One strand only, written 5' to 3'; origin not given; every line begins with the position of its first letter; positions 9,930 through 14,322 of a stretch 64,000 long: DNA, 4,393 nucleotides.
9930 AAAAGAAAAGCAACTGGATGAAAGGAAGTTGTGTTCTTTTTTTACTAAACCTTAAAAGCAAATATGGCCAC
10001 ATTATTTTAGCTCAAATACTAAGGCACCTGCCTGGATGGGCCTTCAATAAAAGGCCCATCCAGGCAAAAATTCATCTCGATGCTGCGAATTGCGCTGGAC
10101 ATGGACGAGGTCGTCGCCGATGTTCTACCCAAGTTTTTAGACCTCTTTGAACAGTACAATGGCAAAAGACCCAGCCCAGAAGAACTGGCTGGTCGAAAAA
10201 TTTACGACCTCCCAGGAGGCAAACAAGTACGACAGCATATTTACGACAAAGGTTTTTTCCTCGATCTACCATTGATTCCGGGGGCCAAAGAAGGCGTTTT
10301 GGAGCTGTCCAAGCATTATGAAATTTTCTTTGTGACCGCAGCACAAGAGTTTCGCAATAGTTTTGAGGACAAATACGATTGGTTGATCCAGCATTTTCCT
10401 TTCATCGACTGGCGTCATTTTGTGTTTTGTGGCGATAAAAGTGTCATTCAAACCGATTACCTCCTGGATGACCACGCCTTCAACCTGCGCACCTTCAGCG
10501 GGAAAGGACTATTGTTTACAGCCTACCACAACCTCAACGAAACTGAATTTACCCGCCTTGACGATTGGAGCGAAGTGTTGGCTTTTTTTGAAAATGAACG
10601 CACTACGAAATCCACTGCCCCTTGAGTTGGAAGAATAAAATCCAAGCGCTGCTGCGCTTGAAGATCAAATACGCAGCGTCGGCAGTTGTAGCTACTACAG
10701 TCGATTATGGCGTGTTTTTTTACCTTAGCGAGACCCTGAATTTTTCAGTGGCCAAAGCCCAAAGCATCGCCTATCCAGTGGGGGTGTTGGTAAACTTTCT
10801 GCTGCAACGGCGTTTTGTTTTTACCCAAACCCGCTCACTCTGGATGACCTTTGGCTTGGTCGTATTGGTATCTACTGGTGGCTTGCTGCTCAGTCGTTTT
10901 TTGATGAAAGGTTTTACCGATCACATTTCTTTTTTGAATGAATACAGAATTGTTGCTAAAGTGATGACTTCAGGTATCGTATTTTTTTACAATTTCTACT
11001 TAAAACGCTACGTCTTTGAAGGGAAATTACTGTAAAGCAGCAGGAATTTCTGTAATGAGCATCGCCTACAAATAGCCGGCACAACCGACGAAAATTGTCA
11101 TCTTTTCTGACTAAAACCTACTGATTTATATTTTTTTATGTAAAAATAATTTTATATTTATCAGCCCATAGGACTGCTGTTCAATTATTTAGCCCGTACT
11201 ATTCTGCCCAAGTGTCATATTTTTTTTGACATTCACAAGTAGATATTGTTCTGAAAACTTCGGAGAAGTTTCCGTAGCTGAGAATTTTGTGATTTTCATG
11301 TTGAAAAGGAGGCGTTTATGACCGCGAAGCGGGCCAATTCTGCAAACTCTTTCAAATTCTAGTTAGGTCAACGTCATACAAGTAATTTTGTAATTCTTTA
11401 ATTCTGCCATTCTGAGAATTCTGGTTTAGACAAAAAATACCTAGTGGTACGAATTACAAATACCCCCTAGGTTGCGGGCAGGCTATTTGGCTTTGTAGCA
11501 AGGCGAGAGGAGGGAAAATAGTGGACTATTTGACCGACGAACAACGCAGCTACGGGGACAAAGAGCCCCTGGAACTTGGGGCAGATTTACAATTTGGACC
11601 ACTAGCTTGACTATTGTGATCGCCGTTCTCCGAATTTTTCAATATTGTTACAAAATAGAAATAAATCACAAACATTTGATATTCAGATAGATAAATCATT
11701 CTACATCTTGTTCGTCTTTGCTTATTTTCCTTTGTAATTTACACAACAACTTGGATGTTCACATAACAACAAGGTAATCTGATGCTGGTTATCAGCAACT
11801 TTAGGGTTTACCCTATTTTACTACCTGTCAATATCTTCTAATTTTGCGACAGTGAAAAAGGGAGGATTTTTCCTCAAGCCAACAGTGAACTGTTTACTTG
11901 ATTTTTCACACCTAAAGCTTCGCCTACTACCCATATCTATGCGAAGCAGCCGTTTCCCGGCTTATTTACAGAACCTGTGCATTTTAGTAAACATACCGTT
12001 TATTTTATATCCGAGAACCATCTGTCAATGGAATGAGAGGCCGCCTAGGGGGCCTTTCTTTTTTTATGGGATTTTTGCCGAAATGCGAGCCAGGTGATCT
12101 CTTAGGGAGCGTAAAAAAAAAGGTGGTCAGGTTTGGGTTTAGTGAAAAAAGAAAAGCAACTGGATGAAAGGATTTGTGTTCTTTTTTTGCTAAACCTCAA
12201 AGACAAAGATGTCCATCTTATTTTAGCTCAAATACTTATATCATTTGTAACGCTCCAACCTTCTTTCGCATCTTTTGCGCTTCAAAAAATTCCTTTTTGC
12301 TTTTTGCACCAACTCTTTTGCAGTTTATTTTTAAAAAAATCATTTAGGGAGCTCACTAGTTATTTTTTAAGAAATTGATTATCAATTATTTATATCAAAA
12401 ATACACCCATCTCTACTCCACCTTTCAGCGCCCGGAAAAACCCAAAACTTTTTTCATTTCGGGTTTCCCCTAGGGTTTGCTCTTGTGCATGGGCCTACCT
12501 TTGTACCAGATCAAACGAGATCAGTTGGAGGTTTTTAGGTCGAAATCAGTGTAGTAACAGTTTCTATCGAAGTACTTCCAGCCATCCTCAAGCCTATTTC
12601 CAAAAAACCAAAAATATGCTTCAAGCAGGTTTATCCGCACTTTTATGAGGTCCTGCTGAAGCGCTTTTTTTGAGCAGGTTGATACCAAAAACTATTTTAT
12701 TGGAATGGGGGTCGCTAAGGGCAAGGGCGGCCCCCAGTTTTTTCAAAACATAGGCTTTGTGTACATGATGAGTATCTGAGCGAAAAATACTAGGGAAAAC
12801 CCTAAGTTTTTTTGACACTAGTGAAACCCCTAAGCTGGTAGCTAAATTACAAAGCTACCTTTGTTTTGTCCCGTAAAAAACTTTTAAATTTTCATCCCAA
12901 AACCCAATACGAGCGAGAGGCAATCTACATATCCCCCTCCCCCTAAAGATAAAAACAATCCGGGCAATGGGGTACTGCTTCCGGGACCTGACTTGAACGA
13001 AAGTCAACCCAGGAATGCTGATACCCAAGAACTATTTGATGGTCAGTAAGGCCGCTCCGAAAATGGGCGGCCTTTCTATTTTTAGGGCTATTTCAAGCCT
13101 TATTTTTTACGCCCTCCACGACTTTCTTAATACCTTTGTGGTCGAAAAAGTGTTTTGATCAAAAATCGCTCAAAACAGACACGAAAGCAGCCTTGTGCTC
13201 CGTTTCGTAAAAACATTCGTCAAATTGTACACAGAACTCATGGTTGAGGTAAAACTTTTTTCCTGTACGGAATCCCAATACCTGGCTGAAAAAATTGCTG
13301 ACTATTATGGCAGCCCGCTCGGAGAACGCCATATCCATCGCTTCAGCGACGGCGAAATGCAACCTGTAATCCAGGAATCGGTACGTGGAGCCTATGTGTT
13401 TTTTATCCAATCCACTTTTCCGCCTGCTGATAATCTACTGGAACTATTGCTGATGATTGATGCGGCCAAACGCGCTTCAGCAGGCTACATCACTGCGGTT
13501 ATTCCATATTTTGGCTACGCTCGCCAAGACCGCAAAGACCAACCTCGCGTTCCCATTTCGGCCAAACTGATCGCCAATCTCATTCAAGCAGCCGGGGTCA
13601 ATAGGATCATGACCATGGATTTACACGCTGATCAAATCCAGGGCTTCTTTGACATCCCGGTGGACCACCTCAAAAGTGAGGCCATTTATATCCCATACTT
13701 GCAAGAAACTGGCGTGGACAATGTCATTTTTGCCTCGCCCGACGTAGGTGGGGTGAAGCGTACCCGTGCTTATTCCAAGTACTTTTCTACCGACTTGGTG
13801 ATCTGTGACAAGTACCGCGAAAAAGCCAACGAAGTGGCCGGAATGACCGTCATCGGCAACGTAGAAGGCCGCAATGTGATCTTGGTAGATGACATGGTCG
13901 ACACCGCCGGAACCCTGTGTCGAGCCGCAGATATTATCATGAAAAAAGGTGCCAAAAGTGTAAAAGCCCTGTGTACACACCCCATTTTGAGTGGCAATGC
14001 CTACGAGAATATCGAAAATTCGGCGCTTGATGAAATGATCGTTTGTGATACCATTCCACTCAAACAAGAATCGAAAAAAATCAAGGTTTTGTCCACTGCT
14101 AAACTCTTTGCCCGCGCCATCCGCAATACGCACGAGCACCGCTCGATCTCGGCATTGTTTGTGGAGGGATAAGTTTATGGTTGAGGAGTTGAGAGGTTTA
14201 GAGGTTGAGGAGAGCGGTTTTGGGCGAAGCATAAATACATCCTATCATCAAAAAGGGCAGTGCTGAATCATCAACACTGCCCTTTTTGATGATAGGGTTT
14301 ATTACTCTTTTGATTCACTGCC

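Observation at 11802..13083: Tandem trio of paralogous, co-regulated small RNA genes in a 2.1 kb protein-free gap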

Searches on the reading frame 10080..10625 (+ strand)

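Call 16: search_protein_families(library=pfam, proteins=[window:10080-10625:+], max_evalue=0.01)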
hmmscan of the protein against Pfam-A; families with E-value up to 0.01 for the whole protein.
window:10080-10625:+ (181 aa): 1 family
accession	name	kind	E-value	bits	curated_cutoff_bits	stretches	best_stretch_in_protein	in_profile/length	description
PF06941.18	NT5C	-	3.2e-34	118.8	24.8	1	4-167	4-171/180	5' nucleotidase, deoxy (Pyrimidine), cytosolic type C protein (NT5C)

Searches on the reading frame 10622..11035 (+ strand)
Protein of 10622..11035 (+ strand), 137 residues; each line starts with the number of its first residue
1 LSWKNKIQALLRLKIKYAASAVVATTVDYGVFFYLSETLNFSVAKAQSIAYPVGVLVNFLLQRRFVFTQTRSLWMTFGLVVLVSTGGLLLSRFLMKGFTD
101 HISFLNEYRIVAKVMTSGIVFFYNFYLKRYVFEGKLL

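Call 16: search_protein_families(library=pfam, proteins=[window:10622-11035:+], max_evalue=0.01)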
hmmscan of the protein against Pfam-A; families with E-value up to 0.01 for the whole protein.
window:10622-11035:+ (137 aa): 1 family
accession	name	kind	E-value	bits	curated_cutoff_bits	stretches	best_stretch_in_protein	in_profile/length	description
PF04138.20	GtrA_DPMS_TM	-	4.9e-16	59.4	26.1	1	16-131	1-115/117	GtrA/DPMS, transmembrane domain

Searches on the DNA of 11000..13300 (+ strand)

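Call 4: search_rna_families(source=window, start=11000, end=13300, threshold=evalue, max_evalue=10, show_alignments=2)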
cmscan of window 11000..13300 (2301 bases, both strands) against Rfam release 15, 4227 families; matches with E-value up to 10: 9.
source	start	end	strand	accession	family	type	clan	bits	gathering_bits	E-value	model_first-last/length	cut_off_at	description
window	12120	12219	+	RF03940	MIR9563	Gene; miRNA;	-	21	90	0.88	1-127/127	no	MIR9563 microRNA precursor family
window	11677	11796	-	RF02729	JA01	Gene; sRNA;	-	21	111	2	1-153/153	no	Aggregatibacter sRNA JA01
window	11491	11512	+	RF03156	L31-Firmicutes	Cis-reg; leader;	CL00118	19.2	33.3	0.61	1-32/32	no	L31-Firmicutes ribosomal protein leader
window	12005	12065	+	RF01489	sbrA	Gene; sRNA;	-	19.2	45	0.98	1-71/71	no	Listeria sRNA sbrA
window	12199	12296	-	RF02183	ST7-OT3_1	Gene; lncRNA;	-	18.8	50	6.1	1-79/79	no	ST7 overlapping transcript 3 conserved region 1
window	12132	12201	+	RF01061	mir-548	Gene; miRNA;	-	18.4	90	4.3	1-84/84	no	mir-548 microRNA precursor family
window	13026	13080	+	RF01859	Phe_leader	Cis-reg; leader;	-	18.3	55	8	1-125/125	no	Phenylalanine leader peptide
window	11933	12070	+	RF00558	L20_leader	Cis-reg; leader;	-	18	58.7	2.5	1-127/127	no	Ribosomal protein L20 leader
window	13052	13196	-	RF00623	P1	Gene;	-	17.2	100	1.8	1-180/180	no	Pseudomonas sRNA P1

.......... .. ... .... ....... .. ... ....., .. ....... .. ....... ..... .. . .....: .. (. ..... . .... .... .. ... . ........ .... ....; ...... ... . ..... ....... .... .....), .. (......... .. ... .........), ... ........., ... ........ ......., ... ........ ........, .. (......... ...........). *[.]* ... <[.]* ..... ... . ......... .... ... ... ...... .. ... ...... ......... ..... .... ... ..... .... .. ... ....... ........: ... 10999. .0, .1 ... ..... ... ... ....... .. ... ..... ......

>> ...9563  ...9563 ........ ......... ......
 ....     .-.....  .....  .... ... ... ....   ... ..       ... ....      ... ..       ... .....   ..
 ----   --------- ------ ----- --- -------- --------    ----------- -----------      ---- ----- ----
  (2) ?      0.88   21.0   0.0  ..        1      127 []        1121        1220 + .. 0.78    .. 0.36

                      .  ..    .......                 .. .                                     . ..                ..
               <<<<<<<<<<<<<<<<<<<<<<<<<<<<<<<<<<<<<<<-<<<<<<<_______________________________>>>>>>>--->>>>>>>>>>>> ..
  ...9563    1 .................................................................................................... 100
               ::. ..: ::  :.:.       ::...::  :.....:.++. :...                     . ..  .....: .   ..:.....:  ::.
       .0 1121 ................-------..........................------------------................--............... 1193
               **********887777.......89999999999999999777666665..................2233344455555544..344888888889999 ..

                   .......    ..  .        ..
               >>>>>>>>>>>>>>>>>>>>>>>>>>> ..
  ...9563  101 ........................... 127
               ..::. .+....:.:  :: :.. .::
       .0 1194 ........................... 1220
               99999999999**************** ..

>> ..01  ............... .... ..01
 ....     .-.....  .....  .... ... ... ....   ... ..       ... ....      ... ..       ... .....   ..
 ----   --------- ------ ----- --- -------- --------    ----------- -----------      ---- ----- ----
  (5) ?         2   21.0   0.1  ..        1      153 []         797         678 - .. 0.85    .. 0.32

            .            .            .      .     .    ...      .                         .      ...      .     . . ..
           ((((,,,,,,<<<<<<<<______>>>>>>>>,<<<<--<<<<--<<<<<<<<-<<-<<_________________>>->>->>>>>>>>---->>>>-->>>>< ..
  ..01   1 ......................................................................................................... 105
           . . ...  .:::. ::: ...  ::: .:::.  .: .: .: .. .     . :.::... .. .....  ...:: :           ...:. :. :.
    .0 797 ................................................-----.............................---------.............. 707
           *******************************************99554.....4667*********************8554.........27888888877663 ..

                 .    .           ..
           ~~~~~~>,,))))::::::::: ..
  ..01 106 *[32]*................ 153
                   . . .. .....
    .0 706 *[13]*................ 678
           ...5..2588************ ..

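Call 45: build_rna_model(alignment_id=A2, structure=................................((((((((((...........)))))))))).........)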
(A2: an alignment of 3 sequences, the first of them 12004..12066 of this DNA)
Model R1 built from alignment A2 (3 sequences, 72 columns); structure: as given.
model positions 69; base pairs 10; branch points 0; effective number of sequences 3; information 0.805 bits per position. Calibrated on 0.2 Mb of random sequence (short: E-values are rough).
structure used (alignment columns):
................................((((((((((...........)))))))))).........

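Call 51: search_dna_similar(query=window:11790-13090:+, collection=phages, mode=distant, max_evalue=0.001)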
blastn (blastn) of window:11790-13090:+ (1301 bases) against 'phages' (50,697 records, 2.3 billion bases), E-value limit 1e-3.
No match.

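Call 52: search_dna_similar(query=window:11790-13090:+, collection=plasmids, mode=distant, max_evalue=0.001)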
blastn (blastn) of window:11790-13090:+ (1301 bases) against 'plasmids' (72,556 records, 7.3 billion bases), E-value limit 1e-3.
No match.

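Call 76: search_with_rna_model(model_id=R1, sources=[L055, L056, L057, L058, L059, L060, L061, L062, L063], max_evalue=0.01, make_alignment=true)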
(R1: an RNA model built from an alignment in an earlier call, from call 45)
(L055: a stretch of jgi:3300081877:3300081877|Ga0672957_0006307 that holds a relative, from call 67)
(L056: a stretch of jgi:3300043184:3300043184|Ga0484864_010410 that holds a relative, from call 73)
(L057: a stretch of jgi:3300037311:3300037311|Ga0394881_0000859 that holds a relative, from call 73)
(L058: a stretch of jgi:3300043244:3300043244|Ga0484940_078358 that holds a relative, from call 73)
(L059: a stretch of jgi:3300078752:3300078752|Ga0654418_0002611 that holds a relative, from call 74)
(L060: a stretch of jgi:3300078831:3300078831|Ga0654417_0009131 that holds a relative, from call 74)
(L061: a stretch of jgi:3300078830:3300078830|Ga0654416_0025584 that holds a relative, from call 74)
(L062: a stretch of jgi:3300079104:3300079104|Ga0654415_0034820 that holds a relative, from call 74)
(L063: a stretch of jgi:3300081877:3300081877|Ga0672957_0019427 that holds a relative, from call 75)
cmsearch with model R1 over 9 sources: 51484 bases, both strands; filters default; matches with E-value up to 0.01: 21.
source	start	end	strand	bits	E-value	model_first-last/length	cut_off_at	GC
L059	3715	3783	+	84.7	1.6e-13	1-69/69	no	0.45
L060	1432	1500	+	84.7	1.6e-13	1-69/69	no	0.45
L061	2889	2957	+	84.7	1.6e-13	1-69/69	no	0.45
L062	2481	2549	+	84.7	1.6e-13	1-69/69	no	0.45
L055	1066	1134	+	84.5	1.7e-13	1-69/69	no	0.46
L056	4778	4846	+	84.5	1.7e-13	1-69/69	no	0.46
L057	359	427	+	84.5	1.7e-13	1-69/69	no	0.46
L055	720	788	+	81.8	5.3e-13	1-69/69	no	0.48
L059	3372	3440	+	77.3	3.4e-12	1-69/69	no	0.49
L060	1089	1157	+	77.3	3.4e-12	1-69/69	no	0.49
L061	2546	2614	+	77.3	3.4e-12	1-69/69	no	0.49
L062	2138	2206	+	77.3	3.4e-12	1-69/69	no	0.49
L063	1832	1900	+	77.1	3.7e-12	1-69/69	no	0.49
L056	4271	4339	+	75.8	6.4e-12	1-69/69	no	0.52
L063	2148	2215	+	74.5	1.1e-11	1-69/69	no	0.44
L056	3643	3709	+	57.3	1.5e-08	1-69/69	no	0.4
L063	1398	1464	+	52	1.3e-07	1-69/69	no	0.39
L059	2632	2695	+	49.3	4e-07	1-69/69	no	0.44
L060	350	413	+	49.3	4e-07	1-69/69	no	0.44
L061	1806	1869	+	49.3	4e-07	1-69/69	no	0.44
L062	1399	1462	+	49.3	4e-07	1-69/69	no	0.44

Alignment A4: 21 matches aligned to the model, 72 columns, each read 5' to 3' on its own strand. Consensus structure (alignment columns), stored with it:
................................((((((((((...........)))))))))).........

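Call 88: build_rna_model(alignment_id=A5)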
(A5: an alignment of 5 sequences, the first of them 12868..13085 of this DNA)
Model R2 built from alignment A5 (5 sequences, 218 columns); structure: RNAalifold consensus.
model positions 218; base pairs 47; branch points 3; effective number of sequences 0.89; information 0.592 bits per position. Calibrated on 0.2 Mb of random sequence (short: E-values are rough).
structure used (alignment columns):
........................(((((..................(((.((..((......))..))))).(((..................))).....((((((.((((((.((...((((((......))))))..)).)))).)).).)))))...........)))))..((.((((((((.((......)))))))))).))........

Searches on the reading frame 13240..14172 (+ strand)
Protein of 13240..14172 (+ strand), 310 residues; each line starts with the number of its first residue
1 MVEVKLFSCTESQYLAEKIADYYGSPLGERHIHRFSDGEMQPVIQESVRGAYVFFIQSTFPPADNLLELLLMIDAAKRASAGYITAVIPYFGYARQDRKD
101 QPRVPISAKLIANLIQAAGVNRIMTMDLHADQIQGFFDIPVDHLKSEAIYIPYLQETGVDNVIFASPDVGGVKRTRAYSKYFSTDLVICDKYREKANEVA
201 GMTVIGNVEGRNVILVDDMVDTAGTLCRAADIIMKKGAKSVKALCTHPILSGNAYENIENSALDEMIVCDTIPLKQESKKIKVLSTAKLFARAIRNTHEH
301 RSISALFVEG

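Call 16: search_protein_families(library=pfam, proteins=[window:13240-14172:+], max_evalue=0.01)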
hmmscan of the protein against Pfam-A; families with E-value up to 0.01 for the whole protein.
window:13240-14172:+ (310 aa): 4 families
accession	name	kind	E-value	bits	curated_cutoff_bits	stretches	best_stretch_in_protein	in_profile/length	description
PF13793.12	Pribosyltran_N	-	1.4e-47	160.8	25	1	4-119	1-117/117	N-terminal domain of ribose phosphate pyrophosphokinase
PF14572.12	Pribosyl_synth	-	5.7e-25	88.8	27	1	197-307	70-183/184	Phosphoribosyl synthetase-associated domain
PF00156.33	Pribosyltran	-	7.9e-14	51.7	26.3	1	158-247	27-124/158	Phosphoribosyl transferase domain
PF14681.12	UPRTase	-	0.0036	17.2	27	1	208-259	118-169/206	Uracil phosphoribosyltransferase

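Call 67: find_encoding_contigs(protein=window:13240-14172:+, flank=4000, max_places=10)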
Protein window:13240-14172:+ (310 aa): 1 contig read that carries it; 1 place shown.
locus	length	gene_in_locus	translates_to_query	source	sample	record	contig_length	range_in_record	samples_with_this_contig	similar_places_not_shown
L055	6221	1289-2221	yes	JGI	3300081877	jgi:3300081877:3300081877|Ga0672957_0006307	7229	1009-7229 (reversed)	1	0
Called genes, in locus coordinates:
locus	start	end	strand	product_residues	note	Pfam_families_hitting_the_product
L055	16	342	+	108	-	-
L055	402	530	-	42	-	-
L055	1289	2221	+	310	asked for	PF13793:Pribosyltran_N, PF00156:Pribosyltran, PF14572:Pribosyl_synth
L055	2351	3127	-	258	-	PF03741:TerC, PF04332:DUF475 (weak)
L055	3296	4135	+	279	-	-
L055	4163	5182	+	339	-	PF14684:Tricorn_C1, PF03572:Peptidase_S41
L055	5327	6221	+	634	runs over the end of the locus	?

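Call 72: find_homologous_proteins(query=window:13240-14172:+, max_evalue=1e-100)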
Query window:13240-14172:+ (310 aa): 7785 proteins with E <= 1e-100 among 8000 candidates; the best 120 are listed.
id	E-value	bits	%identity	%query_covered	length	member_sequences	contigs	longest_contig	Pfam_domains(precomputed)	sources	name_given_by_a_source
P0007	1.5e-201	686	100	100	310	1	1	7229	PF00156.34,PF14572.13,PF13793.13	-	-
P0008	1.8e-201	686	100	100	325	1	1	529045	PF00156.34,PF14572.13,PF13793.13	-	-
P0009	3.8e-200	682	99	100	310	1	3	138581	PF00156.34,PF14572.13,PF13793.13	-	-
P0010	7.2e-200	681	99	100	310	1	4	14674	PF00156.34,PF14572.13,PF13793.13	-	-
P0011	3.3e-197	672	98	100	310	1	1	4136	PF00156.34,PF14572.13,PF13793.13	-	-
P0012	5.8e-178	609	88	100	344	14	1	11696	PF00156.34,PF14572.13,PF13793.13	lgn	-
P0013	3.6e-177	606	88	100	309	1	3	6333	PF00156.34,PF14572.13,PF13793.13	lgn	-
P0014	5.0e-177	606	88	100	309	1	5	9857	PF00156.34,PF14572.13,PF13793.13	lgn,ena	-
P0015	6.8e-177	605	88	100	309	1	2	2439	PF00156.34,PF14572.13,PF13793.13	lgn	-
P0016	9.5e-177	605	88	100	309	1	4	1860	PF00156.34,PF14572.13,PF13793.13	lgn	-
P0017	9.5e-177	605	88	100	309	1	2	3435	PF00156.34,PF14572.13,PF13793.13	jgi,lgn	jgi:ribose-phosphate pyrophosphokinase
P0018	1.3e-176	604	88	100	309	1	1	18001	PF00156.34,PF14572.13,PF13793.13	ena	-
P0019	1.5e-176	604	88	99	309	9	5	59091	PF00156.34,PF14572.13,PF13793.13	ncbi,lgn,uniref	ncbi:ribose-phosphate pyrophosphokinase [Haliscomenobacter sp.]|uniref:ribose-phosphate pyrophosphok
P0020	1.8e-176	604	87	100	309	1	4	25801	PF00156.34,PF14572.13,PF13793.13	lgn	-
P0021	1.8e-176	604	88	100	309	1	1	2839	PF00156.34,PF14572.13,PF13793.13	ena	-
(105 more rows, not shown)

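Call 73: find_encoding_contigs(protein=P0009, flank=5000, max_places=6)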
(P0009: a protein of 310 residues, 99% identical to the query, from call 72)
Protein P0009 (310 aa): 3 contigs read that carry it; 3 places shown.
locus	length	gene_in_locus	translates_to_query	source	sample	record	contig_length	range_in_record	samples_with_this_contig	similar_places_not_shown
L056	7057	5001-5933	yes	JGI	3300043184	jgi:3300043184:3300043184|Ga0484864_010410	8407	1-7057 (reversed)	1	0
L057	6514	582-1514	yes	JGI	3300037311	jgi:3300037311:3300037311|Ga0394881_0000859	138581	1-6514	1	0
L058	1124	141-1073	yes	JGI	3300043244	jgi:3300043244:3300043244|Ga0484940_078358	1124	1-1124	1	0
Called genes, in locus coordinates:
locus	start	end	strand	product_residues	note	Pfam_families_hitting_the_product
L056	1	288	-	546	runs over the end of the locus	?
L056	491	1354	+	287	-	PF02678:Pirin, PF05726:Pirin_C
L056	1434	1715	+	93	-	PF02426:MIase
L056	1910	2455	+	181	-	PF06941:NT5C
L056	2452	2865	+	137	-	PF04138:GtrA_DPMS_TM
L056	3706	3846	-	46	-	-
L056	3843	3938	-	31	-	-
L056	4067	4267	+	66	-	-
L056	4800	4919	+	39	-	-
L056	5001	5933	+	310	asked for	PF13793:Pribosyltran_N, PF00156:Pribosyltran, PF14572:Pribosyl_synth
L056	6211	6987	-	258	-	PF03741:TerC, PF04332:DUF475 (weak)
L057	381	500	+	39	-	-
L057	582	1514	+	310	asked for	PF13793:Pribosyltran_N, PF00156:Pribosyltran, PF14572:Pribosyl_synth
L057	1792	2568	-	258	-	PF03741:TerC, PF04332:DUF475 (weak)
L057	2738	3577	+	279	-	-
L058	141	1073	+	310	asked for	PF13793:Pribosyltran_N, PF00156:Pribosyltran, PF14572:Pribosyl_synth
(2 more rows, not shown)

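Call 74: find_encoding_contigs(protein=P0010, flank=5000, max_places=6)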
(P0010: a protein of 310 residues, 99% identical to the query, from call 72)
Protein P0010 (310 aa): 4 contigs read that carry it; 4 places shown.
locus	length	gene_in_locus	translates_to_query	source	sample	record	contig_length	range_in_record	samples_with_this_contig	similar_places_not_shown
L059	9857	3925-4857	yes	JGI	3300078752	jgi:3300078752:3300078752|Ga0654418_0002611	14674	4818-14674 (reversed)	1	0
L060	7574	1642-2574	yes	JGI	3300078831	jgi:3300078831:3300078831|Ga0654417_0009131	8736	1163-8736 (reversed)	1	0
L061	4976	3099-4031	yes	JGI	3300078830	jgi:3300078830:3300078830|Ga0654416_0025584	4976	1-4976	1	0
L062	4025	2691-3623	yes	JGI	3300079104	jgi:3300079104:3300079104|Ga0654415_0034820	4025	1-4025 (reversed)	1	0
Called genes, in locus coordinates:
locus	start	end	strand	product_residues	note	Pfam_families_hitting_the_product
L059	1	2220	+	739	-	?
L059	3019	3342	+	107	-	-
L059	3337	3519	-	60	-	-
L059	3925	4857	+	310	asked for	PF13793:Pribosyltran_N, PF00156:Pribosyltran, PF14572:Pribosyl_synth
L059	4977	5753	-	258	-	PF03741:TerC, PF04332:DUF475 (weak)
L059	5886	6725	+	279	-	-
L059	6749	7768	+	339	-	PF14684:Tricorn_C1, PF03572:Peptidase_S41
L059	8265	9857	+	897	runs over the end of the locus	PF06580:His_kinase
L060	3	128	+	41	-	?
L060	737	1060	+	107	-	-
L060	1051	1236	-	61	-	-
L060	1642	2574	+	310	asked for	PF13793:Pribosyltran_N, PF00156:Pribosyltran, PF14572:Pribosyl_synth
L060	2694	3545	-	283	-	PF03741:TerC, PF04332:DUF475 (weak)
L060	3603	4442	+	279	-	-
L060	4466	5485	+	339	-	PF14684:Tricorn_C1, PF03572:Peptidase_S41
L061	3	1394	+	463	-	?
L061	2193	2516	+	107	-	-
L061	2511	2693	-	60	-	-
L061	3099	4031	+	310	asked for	PF13793:Pribosyltran_N, PF00156:Pribosyltran, PF14572:Pribosyl_synth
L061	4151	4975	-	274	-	?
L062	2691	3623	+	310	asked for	PF13793:Pribosyltran_N, PF00156:Pribosyltran, PF14572:Pribosyl_synth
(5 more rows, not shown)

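Call 75: find_encoding_contigs(protein=P0011, flank=5000, max_places=6)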
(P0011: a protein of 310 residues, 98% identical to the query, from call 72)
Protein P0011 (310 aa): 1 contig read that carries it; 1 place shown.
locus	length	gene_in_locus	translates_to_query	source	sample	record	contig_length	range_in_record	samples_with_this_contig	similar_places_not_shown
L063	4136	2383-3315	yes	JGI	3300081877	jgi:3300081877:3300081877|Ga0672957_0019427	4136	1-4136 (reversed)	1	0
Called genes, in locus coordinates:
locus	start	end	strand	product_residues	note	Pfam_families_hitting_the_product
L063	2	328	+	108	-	?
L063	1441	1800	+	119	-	-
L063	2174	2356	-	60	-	-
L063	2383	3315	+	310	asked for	PF13793:Pribosyltran_N, PF00156:Pribosyltran, PF14572:Pribosyl_synth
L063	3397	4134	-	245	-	?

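Call 96: search_protein_families(library=pfam, proteins=[L059:1-2220:+, L063:2-328:+, L061:3-1394:+], max_evalue=0.001)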
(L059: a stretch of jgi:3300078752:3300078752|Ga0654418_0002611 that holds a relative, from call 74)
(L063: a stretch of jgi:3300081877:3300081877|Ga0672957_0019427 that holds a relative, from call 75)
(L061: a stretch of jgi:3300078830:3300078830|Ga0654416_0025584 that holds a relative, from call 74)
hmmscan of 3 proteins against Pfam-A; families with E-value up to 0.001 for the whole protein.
L059:1-2220:+ (739 aa): 1 family
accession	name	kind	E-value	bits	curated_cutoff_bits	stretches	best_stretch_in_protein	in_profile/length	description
PF12831.13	FAD_oxidored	-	4.9e-78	263.7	27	1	1-391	28-416/416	FAD dependent oxidoreductase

L063:2-328:+ (108 aa): 2 families
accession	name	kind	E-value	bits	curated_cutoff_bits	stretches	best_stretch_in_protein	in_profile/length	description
PF13860.13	FlgD_ig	-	3.1e-06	27.5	27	1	35-79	22-71/79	FlgD Ig-like domain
PF13585.12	CHU_C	-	0.00014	22.4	27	1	30-83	19-72/86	CHU_C Type IX secretion signal domain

L061:3-1394:+ (463 aa): 1 family
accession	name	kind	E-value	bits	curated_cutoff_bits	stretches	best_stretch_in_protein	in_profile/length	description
PF12831.13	FAD_oxidored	-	9.4e-32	111.2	27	1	1-115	310-416/416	FAD dependent oxidoreductase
